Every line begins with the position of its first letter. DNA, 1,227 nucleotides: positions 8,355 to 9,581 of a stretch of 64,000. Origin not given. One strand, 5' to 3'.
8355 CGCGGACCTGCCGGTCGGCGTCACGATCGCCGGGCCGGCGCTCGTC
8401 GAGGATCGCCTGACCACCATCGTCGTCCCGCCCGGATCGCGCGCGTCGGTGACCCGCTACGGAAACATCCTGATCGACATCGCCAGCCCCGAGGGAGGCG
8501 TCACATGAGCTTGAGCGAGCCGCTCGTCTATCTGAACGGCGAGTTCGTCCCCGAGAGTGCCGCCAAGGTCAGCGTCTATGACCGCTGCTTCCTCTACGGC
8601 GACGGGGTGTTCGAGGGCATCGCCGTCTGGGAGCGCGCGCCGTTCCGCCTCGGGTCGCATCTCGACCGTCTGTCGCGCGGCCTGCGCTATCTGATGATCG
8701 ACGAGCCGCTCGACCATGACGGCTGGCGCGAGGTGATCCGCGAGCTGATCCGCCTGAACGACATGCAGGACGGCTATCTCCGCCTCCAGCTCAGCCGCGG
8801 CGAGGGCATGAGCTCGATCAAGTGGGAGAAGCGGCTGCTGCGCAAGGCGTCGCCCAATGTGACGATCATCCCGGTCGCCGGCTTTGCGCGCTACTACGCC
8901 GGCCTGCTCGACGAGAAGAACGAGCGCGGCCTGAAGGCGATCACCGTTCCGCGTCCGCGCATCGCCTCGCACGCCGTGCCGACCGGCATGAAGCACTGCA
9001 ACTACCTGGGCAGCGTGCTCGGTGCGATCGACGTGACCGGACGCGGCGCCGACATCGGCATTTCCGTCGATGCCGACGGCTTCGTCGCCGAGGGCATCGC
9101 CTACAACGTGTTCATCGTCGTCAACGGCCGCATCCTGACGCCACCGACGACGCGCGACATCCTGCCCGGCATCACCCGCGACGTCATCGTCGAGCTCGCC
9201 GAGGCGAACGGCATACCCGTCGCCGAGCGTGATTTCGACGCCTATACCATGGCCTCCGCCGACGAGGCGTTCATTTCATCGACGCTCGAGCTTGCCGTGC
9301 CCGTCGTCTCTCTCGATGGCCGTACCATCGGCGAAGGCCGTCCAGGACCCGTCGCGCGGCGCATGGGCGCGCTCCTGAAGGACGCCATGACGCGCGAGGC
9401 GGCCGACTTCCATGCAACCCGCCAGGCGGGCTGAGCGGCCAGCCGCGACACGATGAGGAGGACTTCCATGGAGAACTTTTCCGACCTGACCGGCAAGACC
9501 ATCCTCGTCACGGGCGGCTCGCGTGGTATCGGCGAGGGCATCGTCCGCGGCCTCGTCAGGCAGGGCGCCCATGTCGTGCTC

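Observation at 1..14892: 15-kb translationally coupled operon assembling an unusual catabolic enzyme set (split B12 acyl-CoA mutase, CoA ligase, thiolase, ATP-dependent hydantoinase/lactamase pair, fold-IV aminotransferase, SDR, orphan Mo-hydroxylase, DMGDH-like demethylase)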

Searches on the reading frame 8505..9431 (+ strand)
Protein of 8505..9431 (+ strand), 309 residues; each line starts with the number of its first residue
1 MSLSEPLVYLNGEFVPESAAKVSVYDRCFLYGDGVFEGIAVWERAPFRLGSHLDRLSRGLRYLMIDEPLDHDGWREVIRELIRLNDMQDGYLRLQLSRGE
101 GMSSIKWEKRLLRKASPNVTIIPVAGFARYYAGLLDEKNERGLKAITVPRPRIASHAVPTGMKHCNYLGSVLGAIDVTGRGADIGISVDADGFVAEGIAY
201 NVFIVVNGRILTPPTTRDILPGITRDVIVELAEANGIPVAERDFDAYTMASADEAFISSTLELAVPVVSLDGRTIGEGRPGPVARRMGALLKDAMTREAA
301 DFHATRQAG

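Call 6: search_protein_families(library=pfam, proteins=[window:8505-9431:+])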
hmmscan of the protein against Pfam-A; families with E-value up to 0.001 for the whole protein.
window:8505-9431:+ (309 aa): 1 family
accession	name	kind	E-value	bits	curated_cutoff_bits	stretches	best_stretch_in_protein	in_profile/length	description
PF01063.24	Aminotran_4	-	8.2e-47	160.3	28.5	1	34-269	1-222/223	Amino-transferase class IV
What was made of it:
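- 8505..9434 (+): Fold-type IV aminotransferase, BCAT-like (309 aa). Pfam Aminotran_4 160 bits (call 6).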

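Call 7: search_protein_families(library=ncbifam, proteins=[window:8505-9431:+], max_evalue=1e-10)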
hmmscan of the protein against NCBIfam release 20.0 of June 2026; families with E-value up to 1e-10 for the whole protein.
window:8505-9431:+ (309 aa): 17 families
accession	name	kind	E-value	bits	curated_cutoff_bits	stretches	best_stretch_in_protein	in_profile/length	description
NF006185.0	PRK08320.1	subfamily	3.9e-71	239.6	363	1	6-298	3-286/292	branched-chain amino acid aminotransferase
TIGR01122.1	ilvE_I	equivalog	1.1e-59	202.1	245.55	1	9-298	1-287/298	branched-chain-amino-acid transaminase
NF005209.0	PRK06680.1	subfamily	3.2e-57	193.6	320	1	7-296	4-282/286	D-amino-acid transaminase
NF009126.0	PRK12479.1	equivalog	1.2e-56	192.1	518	1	7-298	5-286/299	branched-chain-amino-acid transaminase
NF005146.0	PRK06606.1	equivalog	1e-50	172.4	279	1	5-300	6-297/307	branched-chain amino acid transaminase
TIGR01121.1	D_amino_aminoT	equivalog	2.6e-44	151.5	277.45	1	8-293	2-273/276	D-amino-acid transaminase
NF005800.0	PRK07650.1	equivalog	1.4e-43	149.2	308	1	7-292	2-273/290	aminodeoxychorismate lyase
NF004761.0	PRK06092.1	equivalog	6.4e-33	114.1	260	1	18-270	8-247/268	aminodeoxychorismate lyase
TIGR03461.1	pabC_Proteo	equivalog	1.5e-31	109.6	176.85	1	18-271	6-246/262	aminodeoxychorismate lyase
NF005726.0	PRK07544.1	equivalog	3.8e-29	101.7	396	1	7-271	12-267/295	branched-chain amino acid aminotransferase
NF005888.0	PRK07849.1-3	equivalog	2.4e-25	89.1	273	1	176-275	174-274/298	aminodeoxychorismate lyase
NF009066.0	PRK12400.1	equivalog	3.2e-22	79.3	538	1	21-290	22-277/290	D-amino-acid transaminase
NF009896.0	PRK13356.1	equivalog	8.5e-22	77.6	262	1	6-293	8-281/287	branched-chain amino acid aminotransferase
NF005887.0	PRK07849.1-2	equivalog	1.1e-19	70.8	278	1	7-296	6-288/291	aminodeoxychorismate lyase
NF005886.0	PRK07849.1-1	equivalog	2.7e-18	66.3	253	1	26-276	32-273/291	aminodeoxychorismate lyase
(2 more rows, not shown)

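Call 26: search_solved_structures(query=window:8505-9431:+, max_evalue=1e-20)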
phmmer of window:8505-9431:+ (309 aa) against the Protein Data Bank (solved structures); distinct sequences matched with E-value up to 1e-20: 56.
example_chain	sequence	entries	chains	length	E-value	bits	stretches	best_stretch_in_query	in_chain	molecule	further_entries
5cm0_A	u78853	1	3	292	5.7e-64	219.5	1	3-298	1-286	Branched-chain transaminase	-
5e25_A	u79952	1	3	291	1.2e-63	218.4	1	4-298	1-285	branched-chain aminotransferase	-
5mqz_A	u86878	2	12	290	6.3e-61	209.5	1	8-287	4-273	Putative branched-chain-amino-acid aminotransferase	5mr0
7p3t_A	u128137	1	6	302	8.6e-42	146.7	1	4-287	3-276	Branched-chain amino acid aminotransferase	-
9ujd_A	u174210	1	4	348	1.4e-38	136.2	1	8-284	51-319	Branched-chain amino acid aminotransferase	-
1i1k_A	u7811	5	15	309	5.9e-38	134.1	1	7-298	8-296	BRANCHED-CHAIN AMINO ACID AMINOTRANSFERASE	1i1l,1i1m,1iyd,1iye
1a3g_A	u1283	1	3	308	6e-38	134.1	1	7-298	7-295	BRANCHED-CHAIN AMINO ACID AMINOTRANSFERASE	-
8ioz_A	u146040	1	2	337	2.5e-37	132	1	7-284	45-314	Branched chain amino acid: 2-keto-4-methylthiobutyrate aminotransferase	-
8isc_A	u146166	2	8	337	7.1e-37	130.5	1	7-284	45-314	Branched chain amino acid: 2-keto-4-methylthiobutyrate aminotransferase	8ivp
9ivh_A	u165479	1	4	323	3e-36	128.5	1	7-284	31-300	Branched-chain amino acid transferase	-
8zxb_A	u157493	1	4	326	3.1e-36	128.5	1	7-284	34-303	Branched-chain amino acid aminotransferase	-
9ijl_A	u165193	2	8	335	3.3e-36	128.3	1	7-284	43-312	Branched-chain amino acid aminotransferase | Branched-chain amino acid transferase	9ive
4pbc_A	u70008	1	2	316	5.1e-36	127.7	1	5-307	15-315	D-amino acid aminotransferase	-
4m0j_A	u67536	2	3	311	1.1e-34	123.4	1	5-295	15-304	D-amino acid aminotransferase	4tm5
5ce8_A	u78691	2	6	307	1.3e-33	119.8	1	8-287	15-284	Branched-chain amino acid aminotransferase | Branched-chain-amino-acid aminotransferase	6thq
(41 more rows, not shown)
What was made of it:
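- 8505..9434 (+): The nearest structures are archaeal BCATs 5cm0 and 5e25 (219 bits) (call 26).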

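Call 31: find_homologous_proteins(query=window:8505-9431:+, max_evalue=1e-40)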
Query window:8505-9431:+ (309 aa): 2644 proteins with E <= 1e-40 among 8000 candidates; the best 120 are listed.
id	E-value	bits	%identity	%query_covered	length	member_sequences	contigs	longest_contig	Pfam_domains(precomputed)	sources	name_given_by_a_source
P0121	8.2e-201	684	99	100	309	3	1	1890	PF01063.25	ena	-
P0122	2.2e-163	561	81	97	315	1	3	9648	PF01063.25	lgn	-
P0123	1.2e-162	558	81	97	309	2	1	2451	PF01063.25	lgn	-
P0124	5.6e-161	553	80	97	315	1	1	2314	PF01063.25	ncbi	-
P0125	4.8e-160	550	79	96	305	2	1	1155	PF01063.25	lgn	-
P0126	4.4e-159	547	79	97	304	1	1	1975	PF01063.25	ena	-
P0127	4.4e-159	547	79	97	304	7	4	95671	PF01063.25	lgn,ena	-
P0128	5.7e-159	546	78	98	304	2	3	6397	PF01063.25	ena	-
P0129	3.0e-158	544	78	97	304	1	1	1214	PF01063.25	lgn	-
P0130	3.2e-158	544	79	98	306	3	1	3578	PF01063.25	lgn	-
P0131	4.0e-158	544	78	98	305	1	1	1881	PF01063.25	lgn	-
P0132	2.5e-157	541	79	97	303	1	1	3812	PF01063.25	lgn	-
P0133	3.3e-157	541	77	99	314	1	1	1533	PF01063.25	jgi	jgi:branched-chain amino acid aminotransferase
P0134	6.0e-148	510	73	98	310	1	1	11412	PF01063.25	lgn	-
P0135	2.0e-131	456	68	97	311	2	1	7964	PF01063.25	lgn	-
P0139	6.3e-127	441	64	99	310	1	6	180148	PF01063.25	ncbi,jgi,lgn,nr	ncbi:MAG: aminotransferase class IV [Rhodobacteraceae bacterium]|jgi:branched-chain amino acid amino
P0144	1.9e-125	436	63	99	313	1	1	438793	PF01063.25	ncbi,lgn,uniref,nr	ncbi:aminotransferase class IV [Aminobacter carboxidus]|uniref:Probable branched-chain-amino-acid am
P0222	1.0e-103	365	55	97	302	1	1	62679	PF01063.25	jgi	-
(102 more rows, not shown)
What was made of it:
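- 8505..9434 (+): The orthologue family is small and shares contigs with the mutase (call 31).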

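Call 32: find_encoding_contigs(protein=P0144, flank=10000, max_places=1)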
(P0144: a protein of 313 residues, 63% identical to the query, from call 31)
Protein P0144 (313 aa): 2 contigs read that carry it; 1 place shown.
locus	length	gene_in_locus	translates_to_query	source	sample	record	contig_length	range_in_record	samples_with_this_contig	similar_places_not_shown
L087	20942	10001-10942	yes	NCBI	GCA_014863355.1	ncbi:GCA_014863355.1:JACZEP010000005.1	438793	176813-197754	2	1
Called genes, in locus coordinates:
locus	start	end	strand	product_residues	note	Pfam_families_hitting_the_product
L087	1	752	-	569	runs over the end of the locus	PF01642:MM_CoA_mutase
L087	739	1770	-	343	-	PF03308:MeaB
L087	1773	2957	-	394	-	PF00108:Thiolase_N, PF00109:ketoacyl-synt (weak), PF02803:Thiolase_C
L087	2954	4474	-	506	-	PF00501:AMP-binding, PF13193:AMP-binding_C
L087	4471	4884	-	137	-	PF02310:B12-binding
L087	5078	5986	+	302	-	PF00126:HTH_1, PF03466:LysR_substrate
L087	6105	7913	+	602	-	PF02538:Hydantoinase_B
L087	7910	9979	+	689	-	PF05378:Hydant_A_N, PF01968:Hydantoinase_A, PF19278:Hydant_A_C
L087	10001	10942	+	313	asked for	PF01063:Aminotran_4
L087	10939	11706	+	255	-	PF00106:adh_short, PF13561:adh_short_C2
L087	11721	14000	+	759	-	PF01315:Ald_Xan_dh_C, PF02738:MoCoBD_1, PF20256:MoCoBD_2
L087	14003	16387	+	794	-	PF00890:FAD_binding_2 (weak), PF01266:DAO, PF07992:Pyr_redox_2 (faint), PF16350:FAO_M, PF01571:GCV_T, PF08669:GCV_T_C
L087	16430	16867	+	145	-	PF06240:COXG, PF10604:Polyketide_cyc2 (weak), PF03364:Polyketide_cyc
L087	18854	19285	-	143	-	PF02082:Rrf2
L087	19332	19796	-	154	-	-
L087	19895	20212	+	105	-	PF20132:DUF6522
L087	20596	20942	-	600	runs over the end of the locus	PF00871:Acetate_kinase, PF06130:PTAC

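Call 33: find_encoding_contigs(protein=P0139, flank=10000, max_places=1)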
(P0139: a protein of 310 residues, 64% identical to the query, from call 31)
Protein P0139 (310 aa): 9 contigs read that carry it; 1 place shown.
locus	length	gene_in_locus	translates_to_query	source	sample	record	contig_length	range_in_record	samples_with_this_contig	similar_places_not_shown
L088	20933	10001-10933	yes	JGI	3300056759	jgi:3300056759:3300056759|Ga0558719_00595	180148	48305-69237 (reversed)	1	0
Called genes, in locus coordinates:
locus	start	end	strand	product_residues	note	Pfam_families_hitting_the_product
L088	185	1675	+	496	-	PF01458:SUFBD_core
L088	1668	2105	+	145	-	PF00005:ABC_tran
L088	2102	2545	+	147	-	-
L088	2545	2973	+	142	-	-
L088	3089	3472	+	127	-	PF01458:SUFBD_core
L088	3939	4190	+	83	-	-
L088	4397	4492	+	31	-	-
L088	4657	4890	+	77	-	-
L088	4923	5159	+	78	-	-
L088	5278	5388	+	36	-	PF00266:Aminotran_5 (weak)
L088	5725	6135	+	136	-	PF00266:Aminotran_5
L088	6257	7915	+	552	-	PF02538:Hydantoinase_B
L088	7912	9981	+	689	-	PF05378:Hydant_A_N, PF01968:Hydantoinase_A, PF19278:Hydant_A_C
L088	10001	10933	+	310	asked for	PF01063:Aminotran_4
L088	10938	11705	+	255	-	PF00106:adh_short, PF13561:adh_short_C2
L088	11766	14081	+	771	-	PF01266:DAO, PF07992:Pyr_redox_2 (faint), PF13450:NAD_binding_8 (weak), PF13738:Pyr_redox_3 (faint), PF16350:FAO_M, PF01571:GCV_T, PF08669:GCV_T_C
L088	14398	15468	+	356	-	PF00005:ABC_tran, PF09818:ABC_ATPase (faint), PF13304:AAA_21 (faint), PF08402:TOBE_2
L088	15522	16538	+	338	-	PF13416:SBP_bac_8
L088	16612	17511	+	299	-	PF00528:BPD_transp_1 (weak)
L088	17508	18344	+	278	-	PF00528:BPD_transp_1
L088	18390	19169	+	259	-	PF00106:adh_short, PF08659:KR, PF13561:adh_short_C2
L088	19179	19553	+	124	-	PF01042:Ribonuc_L-PSP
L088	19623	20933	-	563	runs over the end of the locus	PF01642:MM_CoA_mutase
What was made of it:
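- HyuBA is as strictly conserved as AT4 and lies first in its sub-operon in Aminobacter and Rhodobacteraceae (calls 32, 33), which is more typical of a main-line enzyme.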

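Call 34: find_encoding_contigs(protein=P0222, flank=10000, max_places=1)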
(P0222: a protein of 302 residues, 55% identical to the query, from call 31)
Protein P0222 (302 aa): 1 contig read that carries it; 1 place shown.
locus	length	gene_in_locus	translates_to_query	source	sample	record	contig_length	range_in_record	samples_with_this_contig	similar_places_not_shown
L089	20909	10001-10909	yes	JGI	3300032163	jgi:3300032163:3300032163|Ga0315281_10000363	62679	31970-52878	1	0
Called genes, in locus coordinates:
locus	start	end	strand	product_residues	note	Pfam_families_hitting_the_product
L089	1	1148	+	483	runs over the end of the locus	PF01180:DHO_dh, PF00037:Fer4 (faint), PF12837:Fer4_6 (faint), PF13237:Fer4_10 (faint), PF14697:Fer4_21 (weak), PF12838:Fer4_7 (weak)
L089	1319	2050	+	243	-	PF00753:Lactamase_B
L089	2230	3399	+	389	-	PF13433:Peripla_BP_5 (weak), PF13458:Peripla_BP_6, PF01094:ANF_receptor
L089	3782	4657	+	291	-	PF02653:BPD_transp_2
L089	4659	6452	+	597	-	PF02653:BPD_transp_2, PF00005:ABC_tran, PF13304:AAA_21 (faint), PF12399:BCA_ABC_TP_C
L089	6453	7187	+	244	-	PF00005:ABC_tran, PF13304:AAA_21 (faint)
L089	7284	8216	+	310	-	PF00890:FAD_binding_2 (faint), PF01266:DAO (faint), PF01946:Thi4 (faint), PF03486:HI0933_like (faint), PF07992:Pyr_redox_2, PF13738:Pyr_redox_3, PF00070:Pyr_redox (weak)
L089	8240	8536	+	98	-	PF24696:UGSC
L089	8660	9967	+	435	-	-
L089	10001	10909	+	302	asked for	PF01063:Aminotran_4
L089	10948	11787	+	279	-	PF01113:DapB_N, PF05173:DapB_C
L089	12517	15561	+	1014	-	PF05088:Bac_GDH_CD, PF00208:ELFV_dehydrog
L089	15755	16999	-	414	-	PF01321:Creatinase_N, PF00557:Peptidase_M24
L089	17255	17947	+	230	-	PF02146:SIR2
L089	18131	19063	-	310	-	PF02540:NAD_synthase (faint), PF00958:GMP_synt_C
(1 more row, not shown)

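Call 70: search_protein_families(library=ncbifam, proteins=[L088:15522-16535:+, L088:18390-19166:+, L088:19179-19550:+, L087:14003-16384:+, L088:11766-14078:+], max_evalue=1e-15)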
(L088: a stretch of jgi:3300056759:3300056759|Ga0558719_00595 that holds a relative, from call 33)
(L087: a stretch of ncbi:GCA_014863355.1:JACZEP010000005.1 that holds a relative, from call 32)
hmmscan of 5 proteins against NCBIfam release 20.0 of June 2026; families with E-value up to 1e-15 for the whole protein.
L088:15522-16535:+ (338 aa): 0 families

L088:18390-19166:+ (259 aa): 166 families (the best 25 are shown)
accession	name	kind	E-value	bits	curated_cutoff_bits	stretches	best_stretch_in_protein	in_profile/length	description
NF009386.0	PRK12745.1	equivalog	8.7e-102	339.6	250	1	4-257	3-257/259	3-ketoacyl-ACP reductase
NF005559.1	PRK07231.1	subfamily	4.8e-52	176.9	215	1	8-255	6-248/249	glucose 1-dehydrogenase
NF009384.0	PRK12743.1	equivalog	5.6e-47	160.1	264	1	4-256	4-249/258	SDR family oxidoreductase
TIGR01830.1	3oxo_ACP_reduc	equivalog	1.3e-46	159.2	297.75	1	9-254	1-238/239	3-oxoacyl-[acyl-carrier-protein] reductase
NF053807.1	RhamDHLra1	equivalog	1.2e-45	156.2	400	1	9-258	7-251/252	L-rhamnose 1-dehydrogenase Lra1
NF004198.0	PRK05653.1-3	equivalog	7.6e-45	153.3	296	1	5-256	6-248/248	3-oxoacyl-ACP reductase FabG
NF009464.0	PRK12824.1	subfamily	2.4e-41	142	269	1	7-257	3-245/245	3-oxoacyl-ACP reductase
TIGR01832.1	kduD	equivalog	3.4e-41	141.4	338.85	1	8-253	7-244/248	2-dehydro-3-deoxy-D-gluconate 5-dehydrogenase KduD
TIGR02415.1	23BDH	subfamily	4.7e-41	140.9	304.35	1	8-255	2-252/254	acetoin reductase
NF009466.0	PRK12826.1-2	subfamily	1.4e-40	139.3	222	1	7-256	4-246/248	3-oxoacyl-ACP reductase FabG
NF005390.0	PRK06935.1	equivalog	2.4e-40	138.5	369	1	7-254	16-255/258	2-dehydro-3-deoxy-D-gluconate 5-dehydrogenase KduD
NF005067.0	PRK06484.1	equivalog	2.7e-40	138.4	713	1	3-255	6-252/524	short chain dehydrogenase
TIGR01829.1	AcAcCoA_reduct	subfamily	4.9e-40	137.7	302.1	1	8-256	2-242/242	acetoacetyl-CoA reductase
NF004818.0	PRK06172.1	equivalog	5.5e-40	137.3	336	1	5-254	6-250/253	SDR family oxidoreductase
NF005309.0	PRK06841.1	subfamily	7.4e-40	137.1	286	1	8-254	17-252/255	GolD/DthD family dehydrogenase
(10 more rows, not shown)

L088:19179-19550:+ (124 aa): 0 families

L087:14003-16384:+ (794 aa): 11 families
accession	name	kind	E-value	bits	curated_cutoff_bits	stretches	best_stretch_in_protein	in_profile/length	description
TIGR02352.1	thiamin_ThiO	equivalog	7.1e-32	110.9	250.8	1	8-212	1-211/351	glycine oxidase ThiO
TIGR01373.1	soxB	subfamily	3.1e-28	98.7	529.45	1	6-381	31-399/407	sarcosine oxidase subunit beta family protein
NF001933.0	PRK00711.1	subfamily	6.2e-28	98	383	1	58-249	105-296/429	D-amino acid dehydrogenase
NF008425.0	PRK11259.1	equivalog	2.8e-26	92.3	257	1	5-219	4-216/377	N-methyl-L-tryptophan oxidase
NF001567.0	PRK00389.1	subfamily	5e-25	88.2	300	1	470-763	36-330/359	glycine cleavage system aminomethyltransferase GcvT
TIGR00528.1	gcvT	equivalog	4.6e-20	71.8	235.85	1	419-762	2-333/362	glycine cleavage system aminomethyltransferase GcvT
TIGR01377.1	soxA_mon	subfamily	6.9e-19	67.9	479.65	1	7-226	2-218/381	amino oxidase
NF050086.1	pipecolate_AmaA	exception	1.9e-17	63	600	0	5-209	25-238/425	L-pipecolate oxidase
TIGR03364.1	HpnW_proposed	hypoth_equivalog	2.9e-17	62.8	285.1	1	7-205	2-194/365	TIGR03364 family FAD-dependent oxidoreductase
NF010093.0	PRK13579.1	equivalog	2.9e-17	62.5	459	1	420-762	11-337/371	glycine cleavage system aminomethyltransferase GcvT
TIGR01372.1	soxA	subfamily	4.1e-16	58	1164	0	419-759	608-957/996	sarcosine oxidase subunit alpha family protein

L088:11766-14078:+ (771 aa): 5 families
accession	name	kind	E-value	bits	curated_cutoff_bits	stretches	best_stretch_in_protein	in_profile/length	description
TIGR02352.1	thiamin_ThiO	equivalog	6.8e-34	117.5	250.8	1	9-214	1-212/351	glycine oxidase ThiO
TIGR01373.1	soxB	subfamily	2.3e-26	92.6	529.45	1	7-383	31-400/407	sarcosine oxidase subunit beta family protein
NF001933.0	PRK00711.1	subfamily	1.5e-25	90.1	383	1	58-251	104-297/429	D-amino acid dehydrogenase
NF008425.0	PRK11259.1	equivalog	2.2e-23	82.9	257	1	6-214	4-210/377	N-methyl-L-tryptophan oxidase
TIGR03364.1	HpnW_proposed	hypoth_equivalog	1.1e-16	60.9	285.1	1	8-206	2-194/365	TIGR03364 family FAD-dependent oxidoreductase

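Call 72: search_dna_similar(query=window:8505-9431:+, collection=plasmids, mode=protein, max_evalue=1e-40, max_rows=25)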
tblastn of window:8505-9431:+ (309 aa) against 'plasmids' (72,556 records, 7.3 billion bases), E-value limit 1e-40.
Records with a match: 5; places in all: 6; records where one place covers at least 80% of the query: 5.
Best place of each record, by identity: <60% 5.
By first word of the organism name: Bacillus 2; Thiothrix 1; Brevibacillus 1; Alkalihalophilus 1.
By predicted mobility (MOB-suite, as given by PLSDB): non-mobilizable 5.
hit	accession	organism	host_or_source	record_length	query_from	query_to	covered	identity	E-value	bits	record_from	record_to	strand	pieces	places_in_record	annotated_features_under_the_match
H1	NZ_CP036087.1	Bacillus mycoides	cell culture,soil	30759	1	309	100%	35.3%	8e-50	184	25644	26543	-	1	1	ilvE: branched-chain-amino-acid transaminase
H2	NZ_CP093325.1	Bacillus sp. N5-665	whole organism,peat soil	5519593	3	309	99%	35.2%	6e-50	184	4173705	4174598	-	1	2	none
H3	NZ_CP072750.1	Thiothrix fructosivorans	cell culture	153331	8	281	89%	37.6%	1e-44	169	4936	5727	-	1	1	ilvE: branched-chain-amino-acid transaminase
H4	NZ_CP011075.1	Brevibacillus laterosporus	Oryza sativa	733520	2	287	93%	35.3%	3e-49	182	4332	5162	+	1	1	ilvE: branched-chain-amino-acid transaminase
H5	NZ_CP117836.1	Alkalihalophilus pseudofirmus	cell culture,soil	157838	2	281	91%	35.5%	2e-45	171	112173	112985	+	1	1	none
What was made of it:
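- Tried and rejected: No plasmid carries an AT4 orthologue (call 72).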

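Call 78: search_solved_structures(query=L087:14003-16384:+, max_evalue=1e-30)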
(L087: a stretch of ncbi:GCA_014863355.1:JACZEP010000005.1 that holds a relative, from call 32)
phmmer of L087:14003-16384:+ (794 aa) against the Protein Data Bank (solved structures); distinct sequences matched with E-value up to 1e-30: 6.
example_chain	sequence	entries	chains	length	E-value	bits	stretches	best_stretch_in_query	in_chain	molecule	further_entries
5l46_A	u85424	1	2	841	1.4e-105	357.5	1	5-760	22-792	Dimethylglycine dehydrogenase, mitochondrial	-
4pab_A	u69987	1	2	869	5.8e-102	345.5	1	5-762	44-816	Dimethylglycine dehydrogenase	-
4p9s_A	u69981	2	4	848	3.9e-101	342.8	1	5-762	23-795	Dimethylglycine dehydrogenase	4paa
3gsi_A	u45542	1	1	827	2.4e-68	234.3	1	8-760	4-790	N,N-dimethylglycine oxidase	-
1pj5_A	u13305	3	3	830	4.2e-68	233.5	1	7-760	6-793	N,N-dimethylglycine oxidase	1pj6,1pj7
1y56_B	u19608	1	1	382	1.1e-35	126.4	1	1-368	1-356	sarcosine oxidase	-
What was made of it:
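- On DMGDH / sarcosine dehydrogenase family: The Aminobacter orthologue scores 357 bits against human DMGDH (call 78).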
